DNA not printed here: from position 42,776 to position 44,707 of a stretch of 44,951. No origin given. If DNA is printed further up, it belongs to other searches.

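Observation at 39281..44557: Aldehyde:ferredoxin oxidoreductase sandwiched between two paralogous CrtI/COG1233-like flavoproteins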

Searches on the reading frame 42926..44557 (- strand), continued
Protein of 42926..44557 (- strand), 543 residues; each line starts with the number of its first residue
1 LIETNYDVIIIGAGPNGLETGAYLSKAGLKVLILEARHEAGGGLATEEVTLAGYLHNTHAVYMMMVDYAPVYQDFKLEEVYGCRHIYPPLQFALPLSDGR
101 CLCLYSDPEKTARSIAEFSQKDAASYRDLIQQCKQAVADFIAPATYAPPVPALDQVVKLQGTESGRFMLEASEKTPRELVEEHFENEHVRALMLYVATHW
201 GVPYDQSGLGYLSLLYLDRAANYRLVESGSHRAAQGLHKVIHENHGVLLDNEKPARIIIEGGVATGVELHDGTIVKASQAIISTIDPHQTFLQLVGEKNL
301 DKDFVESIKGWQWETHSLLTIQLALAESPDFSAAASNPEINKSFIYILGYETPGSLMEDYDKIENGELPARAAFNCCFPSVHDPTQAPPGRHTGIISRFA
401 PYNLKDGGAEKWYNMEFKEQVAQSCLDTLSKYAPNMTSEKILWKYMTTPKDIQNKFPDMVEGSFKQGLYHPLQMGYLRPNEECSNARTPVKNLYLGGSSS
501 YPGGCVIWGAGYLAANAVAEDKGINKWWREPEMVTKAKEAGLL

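Call 63: search_protein_families(library=ncbifam, proteins=[L076:13312-14079:+, L067:16358-18571:-, L004:15209-16477:+, L064:11671-11922:+], max_evalue=0.00001)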
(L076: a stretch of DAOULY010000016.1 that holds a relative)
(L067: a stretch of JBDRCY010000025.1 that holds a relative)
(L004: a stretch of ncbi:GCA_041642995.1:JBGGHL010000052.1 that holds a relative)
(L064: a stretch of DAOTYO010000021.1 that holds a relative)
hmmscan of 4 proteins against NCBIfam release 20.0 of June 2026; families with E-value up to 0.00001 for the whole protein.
L076:13312-14079:+ (255 aa): 228 families (the best 25 are shown)
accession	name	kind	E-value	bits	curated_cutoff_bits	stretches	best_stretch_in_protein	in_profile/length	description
NF005853.0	PRK07774.1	equivalog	1.8e-68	230.7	303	1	8-251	2-245/250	SDR family oxidoreductase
NF005559.1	PRK07231.1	subfamily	2.9e-65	220.2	215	1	10-251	2-246/249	glucose 1-dehydrogenase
NF047923.1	pyridox_DH_SDR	equivalog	7.6e-64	215.6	325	1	11-251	2-239/243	pyridoxal 4-dehydrogenase, SDR-type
NF004791.0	PRK06138.1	equivalog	9.2e-61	205.3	312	1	8-252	1-249/252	SDR family oxidoreductase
NF004198.0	PRK05653.1-3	equivalog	7.3e-60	202.5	296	1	9-251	4-245/248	3-oxoacyl-ACP reductase FabG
TIGR01832.1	kduD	equivalog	7.6e-58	195.9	338.85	1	9-251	2-244/248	2-dehydro-3-deoxy-D-gluconate 5-dehydrogenase KduD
NF004818.0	PRK06172.1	equivalog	1.3e-57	195.1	336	1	8-251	3-249/253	SDR family oxidoreductase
NF009468.0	PRK12826.1-4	equivalog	1.4e-56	192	318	1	9-251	4-246/256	SDR family oxidoreductase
TIGR01830.1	3oxo_ACP_reduc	equivalog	5.6e-56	189.9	297.75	1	15-251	1-237/239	3-oxoacyl-[acyl-carrier-protein] reductase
NF005309.0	PRK06841.1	subfamily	7.7e-56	189.4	286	1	8-251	11-251/255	GolD/DthD family dehydrogenase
NF052558.1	MBtsdlDhBudC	equivalog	8.6e-56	189.3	270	1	11-252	2-241/250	meso-2,3-butanediol dehydrogenase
NF006070.0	PRK08213.1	subfamily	4.8e-55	186.9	279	1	9-253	9-257/259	gluconate 5-dehydrogenase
TIGR03971.1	SDR_subfam_1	subfamily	6.8e-55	186.3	300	1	10-252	1-268/271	mycofactocin-coupled SDR family oxidoreductase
NF005472.0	PRK07067.1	equivalog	2.5e-54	184.5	338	1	8-252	2-254/257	L-iditol 2-dehydrogenase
NF005390.0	PRK06935.1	equivalog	3.7e-54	183.8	369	1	8-251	11-254/258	2-dehydro-3-deoxy-D-gluconate 5-dehydrogenase KduD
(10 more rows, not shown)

L067:16358-18571:- (737 aa): 26 families (the best 25 are shown)
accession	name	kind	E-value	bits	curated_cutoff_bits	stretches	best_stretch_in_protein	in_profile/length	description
TIGR02166.1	dmsA_ynfE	subfamily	2.1e-213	710.7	777.7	1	8-733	41-793/794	DMSO/selenate family reductase complex A subunit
NF011566.1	PRK14990.1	exception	3.7e-169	564.4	1600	1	7-732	54-812/814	dimethylsulfoxide reductase subunit A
NF041885.1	selenate_YnfE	exception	2.3e-164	548.3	1675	1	8-732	45-803/805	selenate/tellurate reductase subunit YnfE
NF041884.1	selenate_YnfF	exception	5.6e-159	530.5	1650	1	7-733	41-797/798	selenate/tellurate reductase subunit YnfF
TIGR00509.1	bisC_fam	subfamily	1.9e-138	463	1017.55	1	26-736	7-756/772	molybdopterin guanine dinucleotide-containing S/N-oxide reductase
NF011682.0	PRK15102.1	equivalog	1.1e-105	354.6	909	1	26-737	56-813/829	trimethylamine-N-oxide reductase TorA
TIGR02164.1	torA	equivalog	1.1e-100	338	1465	1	26-737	52-809/824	trimethylamine-N-oxide reductase TorA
TIGR03479.1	DMSO_red_II_alp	subfamily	1e-83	282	984.75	3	18-255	64-305/913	molybdopterin-dependent oxidoreductase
NF012032.0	PRK15488.1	equivalog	9.8e-83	278.4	694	1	14-733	45-758/759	thiosulfate reductase PhsA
TIGR01591.1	Fdh-alpha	equivalog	1e-75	255.2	666.25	1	20-692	6-642/672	formate dehydrogenase subunit alpha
NF047855.1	AssmNtatRedNasC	equivalog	2.6e-40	138.4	1100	2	40-339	51-339/708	assimilatory nitrate reductase catalytic subunit NasC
TIGR01580.1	narG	equivalog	5.2e-37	127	1084.15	3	77-251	152-322/1235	nitrate reductase subunit alpha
NF042978.1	EthbenzDh_ebdA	equivalog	1e-36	126.1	2000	1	14-257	84-329/977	ethylbenzene dehydrogenase subunit alpha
TIGR01553.1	formate-DH-alph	equivalog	4.8e-33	114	814.2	1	49-259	89-306/1009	formate dehydrogenase-N subunit alpha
NF041783.2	mnquin_red_QrcB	equivalog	3.2e-31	108.2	440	2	18-341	58-364/695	menaquinone reductase molybdopterin-binding-like subunit QrcB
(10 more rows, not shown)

L004:15209-16477:+ (422 aa): 7 families
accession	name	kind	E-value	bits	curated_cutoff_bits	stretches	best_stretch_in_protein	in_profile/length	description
NF041878.1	paak_haloarch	equivalog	5e-63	213.2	700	1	18-409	12-413/427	phenylacetate--CoA ligase PaaK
TIGR02155.1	PA_CoA_ligase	equivalog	7.5e-53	179.6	646.3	1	17-409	6-409/422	phenylacetate--CoA ligase PaaK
NF053551.1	FlxY_rubin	equivalog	3.6e-37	128.1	520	1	141-402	134-399/424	flexirubin biosynthesis putative acyl-CoA ligase FlxY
NF045666.1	DVU1553_fam_AMP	equivalog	2.2e-33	115.7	300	1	145-324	151-331/331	DVU_1553 family AMP-dependent CoA ligase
NF041217.1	BagE_FevW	exception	8.3e-28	97.5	800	1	53-411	36-395/424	bagremycin/ferroverdin synthetase BagE/FevW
TIGR03335.1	F390_ftsA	equivalog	2.1e-23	82.7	458.7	1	116-341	119-346/445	coenzyme F390 synthetase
NF004837.0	PRK06187.1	subfamily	3e-08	32.4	476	0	137-283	224-377/531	long-chain-fatty-acid--CoA ligase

L064:11671-11922:+ (83 aa): 0 families

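Call 66: predict_structure(alignment_id=A1)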
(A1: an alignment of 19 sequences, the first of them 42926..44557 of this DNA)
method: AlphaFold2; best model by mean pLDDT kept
length: 543 residues; sequences in the alignment: 19
mean_pLDDT: 81.4   pTM: 0.85
mean pLDDT of the five models: 81.4, 79.9, 76.6, 76.4, 74.5
residues with pLDDT >= 90: 203; 70-90: 241; 50-70: 53; < 50: 46
segments of 3 or more residues with pLDDT < 50: 42-50, 56-63, 462-481, 499-505
pLDDT, mean of each block of 10 residues (from residue 1): 86 83 95 80 44 53 60 82 81 91 95 97 96 89 75 74 86 89 97 90 78 84 69 73 89 91 94 95 83 89 80 69 90 90 92 94 88 87 82 87 86 90 93 93 84 56 43 40 69 74 54 89 92 87 75
secondary structure, 60 per line:
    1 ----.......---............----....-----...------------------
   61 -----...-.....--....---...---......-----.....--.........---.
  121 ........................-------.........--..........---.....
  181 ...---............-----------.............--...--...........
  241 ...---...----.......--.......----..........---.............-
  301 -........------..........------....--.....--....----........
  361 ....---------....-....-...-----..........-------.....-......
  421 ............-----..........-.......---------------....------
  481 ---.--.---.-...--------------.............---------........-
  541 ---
elements in order: E5-11 H15-26 E31-34 H70-74 H77-80 E84-86 E90-95 E101-105 H108-116 H120-144 H152-160 H163-172 H176-183 H187-198 H210-222 E225-227 H230-243 E247-249 E254-260 E263-269 E274-283 H287-299 H302-309 E316-325 H332-335 H338-342 E345-348 H353-364 E374-377 H379-382 E392-401 H409-413 H415-432 E441-447 H449-455 H471-474 E493-495 H510-522 H532-539

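Call 70: fold_search(model_id=the predicted structure, library=pdb)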
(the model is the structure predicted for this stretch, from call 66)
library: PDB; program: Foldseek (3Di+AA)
matches with E <= 10: 1906; with E <= 0.001: 1094
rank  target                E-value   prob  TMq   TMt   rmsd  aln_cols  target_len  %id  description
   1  4rep                  2.5e-24  1.00  0.71  0.78   5.0       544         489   18  Crystal Structure of gamma-carotenoid desaturase (released 2015-07-15)
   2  4dgk                  2.1e-19  1.00  0.48  0.61   8.9       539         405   15  Crystal structure of Phytoene desaturase CRTI from Pantoea ananatis (released 2012-10-10)
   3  3ka7                  1.3e-17  1.00  0.55  0.68   7.6       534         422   17  Crystal Structure of an oxidoreductase from Methanosarcina mazei. Northeast Structural Genomics Consortium target id MaR (released 2009-11-17)
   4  1ukv_G                7.1e-16  1.00  0.48  0.58   6.6       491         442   13  Structure of RabGDP-dissociation inhibitor in complex with prenylated YPT1 GTPase (released 2004-09-01)
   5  5ttj_A                1.1e-15  1.00  0.50  0.61   7.1       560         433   12  Crystal Structure of Nicotine Oxidoreductase from Pseudomonas putida (released 2017-02-08)
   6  6c71_B                1.2e-15  1.00  0.53  0.63   7.1       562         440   14  Nicotine Oxidoreductase in Complex with S-nicotine (released 2018-07-11)
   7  3cph_G                1.3e-15  1.00  0.53  0.62   7.0       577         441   12  Crystal structure of Sec4 in complex with Rab-GDI (released 2008-05-06)
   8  6c87_B                2.4e-15  1.00  0.49  0.58   7.6       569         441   12  Crystal structure of rab gdp dissociation inhibitor alpha from Naegleria fowleri (released 2018-02-14)
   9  7c4a_B                2.5e-15  1.00  0.51  0.61   7.0       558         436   13  nicA2 with cofactor FAD (released 2020-06-03)
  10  2yg7_A                3.0e-15  1.00  0.57  0.67   6.1       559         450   13  Structure-based redesign of cofactor binding in Putrescine Oxidase: A394C-A396T-Q431G Triple mutant (released 2011-05-18)
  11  1o5w_C                3.1e-15  1.00  0.55  0.58   7.3       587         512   14  The structure basis of specific recognitions for substrates and inhibitors of rat monoamine oxidase A (released 2004-04-20)
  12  1vg0_A                3.3e-15  1.00  0.51  0.57   9.2       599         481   11  The crystal structures of the REP-1 protein in complex with monoprenylated Rab7 protein (released 2004-07-20)
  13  1o5w_B                3.3e-15  1.00  0.55  0.58   7.3       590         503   14  The structure basis of specific recognitions for substrates and inhibitors of rat monoamine oxidase A (released 2004-04-20)
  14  8dq7_A                4.1e-15  1.00  0.52  0.63   7.5       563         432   13  The structure of NicA2 variant F104L/A107T/S146I/G317D/H368R/L449V/N462S from Pseudomonas putida (released 2023-07-26)
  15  6c87_A                4.9e-15  1.00  0.50  0.59   7.5       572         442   12  Crystal structure of rab gdp dissociation inhibitor alpha from Naegleria fowleri (released 2018-02-14)
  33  1d5t                  2.3e-14  1.00  0.46  0.56   6.6       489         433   13  GUANINE NUCLEOTIDE DISSOCIATION INHIBITOR, ALPHA-ISOFORM (released 2000-10-25)
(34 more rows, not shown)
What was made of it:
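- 42926..44557 (-): Flavoprotein subunit A (543 aa, TTG start). It is the CtmB / delta-24-SD-beta-type subunit and has a canonical GAGPNG dinucleotide-binding motif. AF2 pLDDT 81.4, CrtI-like fold, top PDB hit 4rep with TM 0.71 (calls 66, 70).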

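Call 75: find_encoding_contigs(protein=window:42929-44557:-, flank=10000, max_places=3)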
Protein seq(543 aa) (543 aa): no gene with exactly this product is on record in the collection.
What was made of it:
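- Tried and rejected: It is not on record (call 75).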
